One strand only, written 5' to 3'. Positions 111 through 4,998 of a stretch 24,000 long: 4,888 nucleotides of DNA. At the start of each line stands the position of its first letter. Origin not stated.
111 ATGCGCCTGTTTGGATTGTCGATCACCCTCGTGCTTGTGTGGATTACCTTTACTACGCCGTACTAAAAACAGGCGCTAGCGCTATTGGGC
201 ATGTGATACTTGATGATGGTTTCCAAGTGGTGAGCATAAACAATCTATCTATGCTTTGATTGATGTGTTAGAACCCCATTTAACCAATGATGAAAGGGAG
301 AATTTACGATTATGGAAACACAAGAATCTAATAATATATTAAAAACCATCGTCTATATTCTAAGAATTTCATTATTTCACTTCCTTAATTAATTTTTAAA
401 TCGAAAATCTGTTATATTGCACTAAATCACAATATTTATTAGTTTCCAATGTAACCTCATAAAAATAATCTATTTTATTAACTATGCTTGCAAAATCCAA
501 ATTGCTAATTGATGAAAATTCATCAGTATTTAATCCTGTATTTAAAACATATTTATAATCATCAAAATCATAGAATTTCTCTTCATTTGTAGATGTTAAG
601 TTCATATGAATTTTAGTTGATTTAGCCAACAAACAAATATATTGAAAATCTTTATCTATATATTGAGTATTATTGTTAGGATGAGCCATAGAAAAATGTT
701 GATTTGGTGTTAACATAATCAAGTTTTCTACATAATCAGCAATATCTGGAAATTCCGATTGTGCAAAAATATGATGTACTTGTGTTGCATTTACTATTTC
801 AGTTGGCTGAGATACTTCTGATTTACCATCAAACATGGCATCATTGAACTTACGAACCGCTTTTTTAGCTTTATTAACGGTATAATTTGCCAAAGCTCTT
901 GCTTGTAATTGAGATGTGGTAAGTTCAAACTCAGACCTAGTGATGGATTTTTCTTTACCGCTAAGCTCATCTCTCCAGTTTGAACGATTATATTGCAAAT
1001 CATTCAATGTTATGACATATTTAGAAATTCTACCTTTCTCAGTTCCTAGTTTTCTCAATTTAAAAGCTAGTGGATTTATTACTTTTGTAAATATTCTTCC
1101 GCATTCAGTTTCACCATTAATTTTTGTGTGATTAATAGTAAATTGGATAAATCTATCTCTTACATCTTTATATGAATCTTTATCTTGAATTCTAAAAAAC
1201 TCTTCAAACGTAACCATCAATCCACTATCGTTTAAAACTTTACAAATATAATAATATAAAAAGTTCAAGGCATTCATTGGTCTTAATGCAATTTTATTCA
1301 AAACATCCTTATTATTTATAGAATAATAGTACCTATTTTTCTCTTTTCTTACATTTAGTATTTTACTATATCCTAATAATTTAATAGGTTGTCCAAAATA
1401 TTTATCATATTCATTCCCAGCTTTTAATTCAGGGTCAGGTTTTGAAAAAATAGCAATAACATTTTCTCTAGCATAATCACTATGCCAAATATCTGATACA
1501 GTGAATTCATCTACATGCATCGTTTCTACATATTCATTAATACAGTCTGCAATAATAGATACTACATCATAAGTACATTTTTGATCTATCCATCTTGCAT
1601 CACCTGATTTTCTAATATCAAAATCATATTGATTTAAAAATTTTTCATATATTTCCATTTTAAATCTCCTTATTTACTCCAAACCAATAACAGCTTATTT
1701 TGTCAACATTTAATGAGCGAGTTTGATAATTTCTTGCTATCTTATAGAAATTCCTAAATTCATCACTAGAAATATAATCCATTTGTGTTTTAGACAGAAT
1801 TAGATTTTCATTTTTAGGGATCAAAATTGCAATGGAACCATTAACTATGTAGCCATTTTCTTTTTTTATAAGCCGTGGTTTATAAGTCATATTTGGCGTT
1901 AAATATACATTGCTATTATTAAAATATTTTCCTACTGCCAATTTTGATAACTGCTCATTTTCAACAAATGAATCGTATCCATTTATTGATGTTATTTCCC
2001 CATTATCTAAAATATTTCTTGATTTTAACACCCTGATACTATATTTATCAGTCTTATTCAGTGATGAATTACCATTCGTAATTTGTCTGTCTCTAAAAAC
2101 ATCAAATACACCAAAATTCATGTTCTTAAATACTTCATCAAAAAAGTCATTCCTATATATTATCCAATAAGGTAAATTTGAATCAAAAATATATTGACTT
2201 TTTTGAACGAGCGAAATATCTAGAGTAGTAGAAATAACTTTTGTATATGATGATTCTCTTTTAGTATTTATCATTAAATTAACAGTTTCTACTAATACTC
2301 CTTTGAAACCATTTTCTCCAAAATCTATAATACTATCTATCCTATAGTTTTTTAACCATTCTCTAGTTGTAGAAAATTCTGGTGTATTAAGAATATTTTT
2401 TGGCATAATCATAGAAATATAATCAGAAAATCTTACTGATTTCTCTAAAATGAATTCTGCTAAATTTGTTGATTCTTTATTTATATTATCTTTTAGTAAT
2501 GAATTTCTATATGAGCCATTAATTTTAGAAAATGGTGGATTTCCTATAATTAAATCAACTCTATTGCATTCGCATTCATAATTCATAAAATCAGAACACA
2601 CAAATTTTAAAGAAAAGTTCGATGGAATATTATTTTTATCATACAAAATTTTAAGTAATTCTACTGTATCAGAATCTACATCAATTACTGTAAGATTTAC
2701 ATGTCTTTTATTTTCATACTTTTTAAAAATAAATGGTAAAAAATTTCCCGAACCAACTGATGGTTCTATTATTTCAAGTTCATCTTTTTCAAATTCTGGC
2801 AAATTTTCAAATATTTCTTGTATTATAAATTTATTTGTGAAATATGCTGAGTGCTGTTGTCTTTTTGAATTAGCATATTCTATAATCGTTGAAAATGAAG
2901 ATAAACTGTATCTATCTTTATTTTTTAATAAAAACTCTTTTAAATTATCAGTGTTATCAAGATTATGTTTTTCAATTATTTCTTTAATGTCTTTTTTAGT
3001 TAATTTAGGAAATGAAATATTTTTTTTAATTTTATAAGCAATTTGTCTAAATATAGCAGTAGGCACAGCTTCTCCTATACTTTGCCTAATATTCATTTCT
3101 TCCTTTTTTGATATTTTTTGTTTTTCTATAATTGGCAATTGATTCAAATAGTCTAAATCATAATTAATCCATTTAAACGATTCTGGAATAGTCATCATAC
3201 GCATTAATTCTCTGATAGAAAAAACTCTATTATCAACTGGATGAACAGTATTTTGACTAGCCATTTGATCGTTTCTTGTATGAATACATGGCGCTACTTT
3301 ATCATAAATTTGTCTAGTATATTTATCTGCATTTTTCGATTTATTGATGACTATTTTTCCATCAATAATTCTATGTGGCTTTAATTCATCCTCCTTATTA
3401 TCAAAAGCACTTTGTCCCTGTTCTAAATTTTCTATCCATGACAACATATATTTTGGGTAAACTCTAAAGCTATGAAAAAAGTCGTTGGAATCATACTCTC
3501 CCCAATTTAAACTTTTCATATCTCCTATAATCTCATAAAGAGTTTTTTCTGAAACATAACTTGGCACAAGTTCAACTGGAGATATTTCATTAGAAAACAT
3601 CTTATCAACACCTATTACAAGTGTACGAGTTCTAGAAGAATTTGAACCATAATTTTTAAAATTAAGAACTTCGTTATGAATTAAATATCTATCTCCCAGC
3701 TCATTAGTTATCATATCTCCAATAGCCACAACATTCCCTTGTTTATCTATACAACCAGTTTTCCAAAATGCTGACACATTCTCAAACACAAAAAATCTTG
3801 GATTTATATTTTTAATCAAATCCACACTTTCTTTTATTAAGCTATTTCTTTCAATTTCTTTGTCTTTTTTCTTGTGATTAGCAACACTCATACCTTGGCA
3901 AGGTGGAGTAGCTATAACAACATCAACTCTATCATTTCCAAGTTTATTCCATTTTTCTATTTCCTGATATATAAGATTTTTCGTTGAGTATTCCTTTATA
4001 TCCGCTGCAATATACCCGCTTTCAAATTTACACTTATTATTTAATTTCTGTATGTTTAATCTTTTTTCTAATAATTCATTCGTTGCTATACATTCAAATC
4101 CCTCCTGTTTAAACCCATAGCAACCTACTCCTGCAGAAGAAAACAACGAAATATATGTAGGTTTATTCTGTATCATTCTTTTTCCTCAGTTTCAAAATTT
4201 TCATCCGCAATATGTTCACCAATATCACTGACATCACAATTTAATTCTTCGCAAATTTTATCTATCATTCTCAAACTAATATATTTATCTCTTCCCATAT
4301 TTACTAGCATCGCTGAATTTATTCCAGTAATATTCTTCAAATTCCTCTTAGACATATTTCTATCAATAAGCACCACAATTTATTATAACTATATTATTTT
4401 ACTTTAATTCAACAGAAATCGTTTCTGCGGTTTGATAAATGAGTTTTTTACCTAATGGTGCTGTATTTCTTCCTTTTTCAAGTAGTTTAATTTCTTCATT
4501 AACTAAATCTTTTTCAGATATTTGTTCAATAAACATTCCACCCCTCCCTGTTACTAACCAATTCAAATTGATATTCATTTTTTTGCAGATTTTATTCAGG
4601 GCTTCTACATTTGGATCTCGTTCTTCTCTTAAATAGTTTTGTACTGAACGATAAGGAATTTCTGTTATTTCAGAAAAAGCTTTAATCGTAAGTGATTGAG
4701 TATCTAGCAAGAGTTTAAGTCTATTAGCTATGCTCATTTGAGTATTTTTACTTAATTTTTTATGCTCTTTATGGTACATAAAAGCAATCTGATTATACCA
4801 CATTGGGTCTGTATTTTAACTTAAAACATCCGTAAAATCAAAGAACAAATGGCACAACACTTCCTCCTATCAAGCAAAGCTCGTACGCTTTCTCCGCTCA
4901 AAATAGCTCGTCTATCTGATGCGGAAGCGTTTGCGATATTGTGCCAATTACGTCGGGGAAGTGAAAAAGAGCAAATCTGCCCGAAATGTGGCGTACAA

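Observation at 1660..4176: One polypeptide carrying a complete C5-cytosine MTase and an N6-adenine MTase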

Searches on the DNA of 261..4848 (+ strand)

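Call 46: search_dna_similar(query=window:261-4848:+, collection=plasmids, mode=distant, max_rows=12)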
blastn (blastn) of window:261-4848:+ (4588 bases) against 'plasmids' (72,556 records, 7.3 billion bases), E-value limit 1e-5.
Records with a match: 3; places in all: 3; records where one place covers at least 80% of the query: 0.
Best place of each record, by identity: 60-80% 3.
By first word of the organism name: Acinetobacter 2; Psychrobacter 1.
By predicted mobility (MOB-suite, as given by PLSDB): non-mobilizable 2; mobilizable 1.
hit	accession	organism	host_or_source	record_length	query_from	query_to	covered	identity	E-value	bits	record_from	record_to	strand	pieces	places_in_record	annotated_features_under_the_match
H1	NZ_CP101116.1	Acinetobacter sp. Z1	Piggery wastewater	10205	1113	3083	13%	69.4%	1e-25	221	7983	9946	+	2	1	class I SAM-dependent methyltransferase | hypothetical protein (x2)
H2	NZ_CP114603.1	Acinetobacter towneri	chicken,carcass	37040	1113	3083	13%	69.0%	1e-25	212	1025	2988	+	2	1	class I SAM-dependent methyltransferase | DNA cytosine methyltransferase | hypothetical protein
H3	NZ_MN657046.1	Psychrobacter sp.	-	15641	2909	3877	11%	67.4%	1e-14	164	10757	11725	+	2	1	DNA cytosine methyltransferase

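Call 47: search_dna_similar(query=window:261-4848:+, collection=phages, mode=distant, max_rows=12)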
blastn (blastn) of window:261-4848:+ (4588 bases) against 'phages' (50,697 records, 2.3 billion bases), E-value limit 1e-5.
Records with a match: 1; places in all: 1; records where one place covers at least 80% of the query: 0.
Best place of each record, by identity: 60-80% 1.
By first word of the organism name: Bacteriophage 1.
By host as written in the record: - 1.
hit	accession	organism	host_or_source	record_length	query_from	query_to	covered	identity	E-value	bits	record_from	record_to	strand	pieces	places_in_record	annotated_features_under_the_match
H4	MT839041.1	Bacteriophage sp.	human fecal samples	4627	1118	2195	16%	66.3%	2e-12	153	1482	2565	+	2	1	record has no annotation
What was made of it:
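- Tried and rejected: These found only distant (66-69%) partial matches (calls 46, 47).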

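Call 49: get_annotated_region(hit=H2, flank=3500)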
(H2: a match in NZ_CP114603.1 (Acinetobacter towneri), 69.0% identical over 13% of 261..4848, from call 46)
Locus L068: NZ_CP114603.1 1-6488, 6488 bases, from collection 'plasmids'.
description: Acinetobacter towneri strain TT1-3_T plasmid pTT1-3-2, complete sequence
organism: Acinetobacter towneri (NCBI taxid 202956)
taxonomy: Bacteria; Pseudomonadota; Gammaproteobacteria; Moraxellales; Moraxellaceae; Acinetobacter; Acinetobacter towneri
host: -; source: chicken,carcass; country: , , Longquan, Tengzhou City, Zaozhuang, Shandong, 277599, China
typing (MOB-suite, as given by PLSDB): mobilizable; relaxase MOBP
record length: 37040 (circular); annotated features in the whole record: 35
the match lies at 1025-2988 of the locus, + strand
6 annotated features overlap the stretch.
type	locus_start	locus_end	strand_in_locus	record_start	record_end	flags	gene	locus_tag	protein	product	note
CDS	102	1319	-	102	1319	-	-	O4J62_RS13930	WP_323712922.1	hypothetical protein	-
CDS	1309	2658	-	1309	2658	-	-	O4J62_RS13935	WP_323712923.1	class I SAM-dependent methyltransferase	-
CDS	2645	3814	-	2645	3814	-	-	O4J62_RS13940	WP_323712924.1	DNA cytosine methyltransferase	GO:0006304 - DNA modification [Evidence IEA]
CDS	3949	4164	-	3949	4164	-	rpsU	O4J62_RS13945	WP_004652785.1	30S ribosomal protein S21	GO:0006412 - translation [Evidence IEA]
CDS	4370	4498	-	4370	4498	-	-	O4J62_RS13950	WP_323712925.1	hypothetical protein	-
CDS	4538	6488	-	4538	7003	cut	-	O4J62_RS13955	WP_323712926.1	hypothetical protein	-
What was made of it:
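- Tried and rejected: One useful case emerged, a split M1/M2/R cassette on an Acinetobacter plasmid (call 49).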
